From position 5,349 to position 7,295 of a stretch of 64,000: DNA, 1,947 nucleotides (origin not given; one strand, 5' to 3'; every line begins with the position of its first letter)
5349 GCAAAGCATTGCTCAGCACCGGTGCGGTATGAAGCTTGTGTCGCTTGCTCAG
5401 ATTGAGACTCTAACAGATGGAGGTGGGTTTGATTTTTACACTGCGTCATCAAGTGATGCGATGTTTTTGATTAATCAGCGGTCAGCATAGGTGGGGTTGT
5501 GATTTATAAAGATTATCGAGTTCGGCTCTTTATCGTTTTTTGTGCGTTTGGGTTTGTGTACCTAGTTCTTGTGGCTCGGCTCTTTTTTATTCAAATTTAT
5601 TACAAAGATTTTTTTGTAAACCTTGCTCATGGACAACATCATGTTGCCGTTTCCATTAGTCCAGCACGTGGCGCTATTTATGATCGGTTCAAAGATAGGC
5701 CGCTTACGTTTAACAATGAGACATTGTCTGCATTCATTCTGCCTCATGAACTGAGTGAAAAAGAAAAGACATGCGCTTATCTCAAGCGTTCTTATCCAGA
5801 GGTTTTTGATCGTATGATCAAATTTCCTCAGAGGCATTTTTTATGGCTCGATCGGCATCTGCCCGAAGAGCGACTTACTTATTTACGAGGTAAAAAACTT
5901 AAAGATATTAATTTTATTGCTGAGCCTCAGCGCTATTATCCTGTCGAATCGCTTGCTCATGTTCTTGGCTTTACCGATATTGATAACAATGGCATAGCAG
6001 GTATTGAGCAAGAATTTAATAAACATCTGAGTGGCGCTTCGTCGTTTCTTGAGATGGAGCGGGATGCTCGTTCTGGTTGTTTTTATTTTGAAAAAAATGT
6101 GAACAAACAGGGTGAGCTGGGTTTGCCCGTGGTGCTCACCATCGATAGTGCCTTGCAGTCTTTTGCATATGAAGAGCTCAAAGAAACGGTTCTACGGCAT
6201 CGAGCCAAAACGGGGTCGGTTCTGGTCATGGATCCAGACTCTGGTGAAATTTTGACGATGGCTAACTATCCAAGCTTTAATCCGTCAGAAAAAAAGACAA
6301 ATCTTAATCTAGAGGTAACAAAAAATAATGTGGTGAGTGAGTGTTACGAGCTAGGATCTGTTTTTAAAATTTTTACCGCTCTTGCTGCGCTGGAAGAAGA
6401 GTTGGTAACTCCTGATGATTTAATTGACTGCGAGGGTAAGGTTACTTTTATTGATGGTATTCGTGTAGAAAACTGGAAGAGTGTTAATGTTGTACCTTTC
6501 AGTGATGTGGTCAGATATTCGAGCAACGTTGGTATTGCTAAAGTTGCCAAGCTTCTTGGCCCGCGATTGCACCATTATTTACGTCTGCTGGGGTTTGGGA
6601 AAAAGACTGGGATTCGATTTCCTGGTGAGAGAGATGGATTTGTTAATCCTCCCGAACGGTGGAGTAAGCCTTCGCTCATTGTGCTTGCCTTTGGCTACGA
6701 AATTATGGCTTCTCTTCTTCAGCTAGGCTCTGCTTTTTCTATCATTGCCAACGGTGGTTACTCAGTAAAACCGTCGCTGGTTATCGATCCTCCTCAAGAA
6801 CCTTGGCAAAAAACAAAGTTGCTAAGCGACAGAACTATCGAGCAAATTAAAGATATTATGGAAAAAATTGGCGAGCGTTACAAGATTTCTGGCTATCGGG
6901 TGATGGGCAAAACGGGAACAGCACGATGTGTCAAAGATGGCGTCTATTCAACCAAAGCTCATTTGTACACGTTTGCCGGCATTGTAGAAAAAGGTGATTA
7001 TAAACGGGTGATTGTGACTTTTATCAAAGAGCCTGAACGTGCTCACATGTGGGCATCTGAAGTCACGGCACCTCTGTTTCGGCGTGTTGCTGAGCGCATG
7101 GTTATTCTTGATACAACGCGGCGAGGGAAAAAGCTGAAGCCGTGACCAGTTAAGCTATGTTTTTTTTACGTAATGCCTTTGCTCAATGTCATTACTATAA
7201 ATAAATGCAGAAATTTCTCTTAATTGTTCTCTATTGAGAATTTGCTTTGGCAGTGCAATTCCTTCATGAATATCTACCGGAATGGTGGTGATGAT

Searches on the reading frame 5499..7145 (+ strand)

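Call 85: search_protein_families(library=pfam, proteins=[window:5499-7145:+], max_evalue=0.00001)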
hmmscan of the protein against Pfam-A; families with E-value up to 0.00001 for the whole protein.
window:5499-7145:+ (548 aa): 2 families
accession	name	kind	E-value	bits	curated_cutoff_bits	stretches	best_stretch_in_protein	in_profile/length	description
PF00905.27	Transpeptidase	-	7.2e-57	193.3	22.1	1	239-531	1-298/299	Penicillin binding protein transpeptidase domain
PF03717.20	PBP_dimer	-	2.8e-11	44.6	24.4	1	53-191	2-172/180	Penicillin-binding Protein dimerisation domain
